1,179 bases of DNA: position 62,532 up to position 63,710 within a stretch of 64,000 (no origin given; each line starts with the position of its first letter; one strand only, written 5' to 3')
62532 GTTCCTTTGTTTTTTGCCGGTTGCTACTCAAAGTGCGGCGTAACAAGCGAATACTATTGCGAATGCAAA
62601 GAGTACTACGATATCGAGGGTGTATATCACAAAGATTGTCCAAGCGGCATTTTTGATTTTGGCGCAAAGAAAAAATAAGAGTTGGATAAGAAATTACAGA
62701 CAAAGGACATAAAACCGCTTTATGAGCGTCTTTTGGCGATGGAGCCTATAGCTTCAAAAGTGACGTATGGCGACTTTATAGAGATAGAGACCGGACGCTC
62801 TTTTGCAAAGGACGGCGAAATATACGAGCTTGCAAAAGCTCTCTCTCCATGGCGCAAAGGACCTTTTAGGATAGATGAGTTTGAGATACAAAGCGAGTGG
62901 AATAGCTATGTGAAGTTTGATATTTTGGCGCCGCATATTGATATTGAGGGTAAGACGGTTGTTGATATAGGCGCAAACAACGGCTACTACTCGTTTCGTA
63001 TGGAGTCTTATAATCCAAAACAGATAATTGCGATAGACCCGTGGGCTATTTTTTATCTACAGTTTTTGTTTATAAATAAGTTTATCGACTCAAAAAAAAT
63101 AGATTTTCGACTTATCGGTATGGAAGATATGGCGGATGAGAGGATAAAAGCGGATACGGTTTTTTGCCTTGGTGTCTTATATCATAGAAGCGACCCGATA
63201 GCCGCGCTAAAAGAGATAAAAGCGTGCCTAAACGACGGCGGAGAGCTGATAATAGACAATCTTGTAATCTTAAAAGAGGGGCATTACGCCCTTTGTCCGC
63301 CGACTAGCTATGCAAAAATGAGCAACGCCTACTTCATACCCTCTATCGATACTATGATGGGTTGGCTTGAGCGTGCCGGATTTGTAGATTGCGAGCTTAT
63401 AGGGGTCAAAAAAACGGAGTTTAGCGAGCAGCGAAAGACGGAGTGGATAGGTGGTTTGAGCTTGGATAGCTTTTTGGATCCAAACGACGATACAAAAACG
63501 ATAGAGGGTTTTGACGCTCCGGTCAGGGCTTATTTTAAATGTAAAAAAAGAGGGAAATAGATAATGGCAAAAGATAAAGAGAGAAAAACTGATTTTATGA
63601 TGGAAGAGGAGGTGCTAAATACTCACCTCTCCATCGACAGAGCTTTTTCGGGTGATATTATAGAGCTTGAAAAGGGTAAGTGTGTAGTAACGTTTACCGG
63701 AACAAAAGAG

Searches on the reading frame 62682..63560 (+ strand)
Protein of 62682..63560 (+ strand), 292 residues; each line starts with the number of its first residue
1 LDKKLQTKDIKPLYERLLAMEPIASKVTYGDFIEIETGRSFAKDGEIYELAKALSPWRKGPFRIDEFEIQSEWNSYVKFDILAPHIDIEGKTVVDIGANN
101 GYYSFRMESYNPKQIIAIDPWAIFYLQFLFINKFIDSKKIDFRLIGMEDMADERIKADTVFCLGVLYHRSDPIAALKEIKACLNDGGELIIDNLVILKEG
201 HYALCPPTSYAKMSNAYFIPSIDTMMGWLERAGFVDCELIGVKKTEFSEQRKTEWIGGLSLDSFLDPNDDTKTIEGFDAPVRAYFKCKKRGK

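Call 72: search_protein_families(library=pfam, proteins=[window:62682-63560:+], max_evalue=0.01)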
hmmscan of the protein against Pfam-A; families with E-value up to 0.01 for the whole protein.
window:62682-63560:+ (292 aa): 7 families
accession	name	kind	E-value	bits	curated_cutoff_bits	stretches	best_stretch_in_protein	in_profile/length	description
PF08003.17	Methyltransf_9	-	1.1e-78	264.9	23.8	1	26-288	49-314/315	Protein of unknown function (DUF1698)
PF13489.12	Methyltransf_23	-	4.4e-10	40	27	1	87-194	20-119/164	Methyltransferase domain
PF13847.12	Methyltransf_31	-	2.5e-08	34.2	27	1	89-204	3-122/145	Methyltransferase domain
PF08241.18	Methyltransf_11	-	5.7e-08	33.7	21.2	1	94-191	1-95/95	Methyltransferase domain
PF05219.18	DREV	-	8.5e-07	28.8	26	1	79-215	84-208/265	DREV methyltransferase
PF08242.18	Methyltransf_12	-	1e-06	29.8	30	1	94-189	1-98/98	Methyltransferase domain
PF13649.12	Methyltransf_25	-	9.8e-06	26.6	27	1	93-187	1-97/97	Methyltransferase domain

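Call 73: search_protein_families(library=padloc, proteins=[window:62682-63560:+], max_evalue=0.01)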
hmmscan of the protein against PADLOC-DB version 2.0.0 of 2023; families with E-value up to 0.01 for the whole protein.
window:62682-63560:+ (292 aa): 0 families
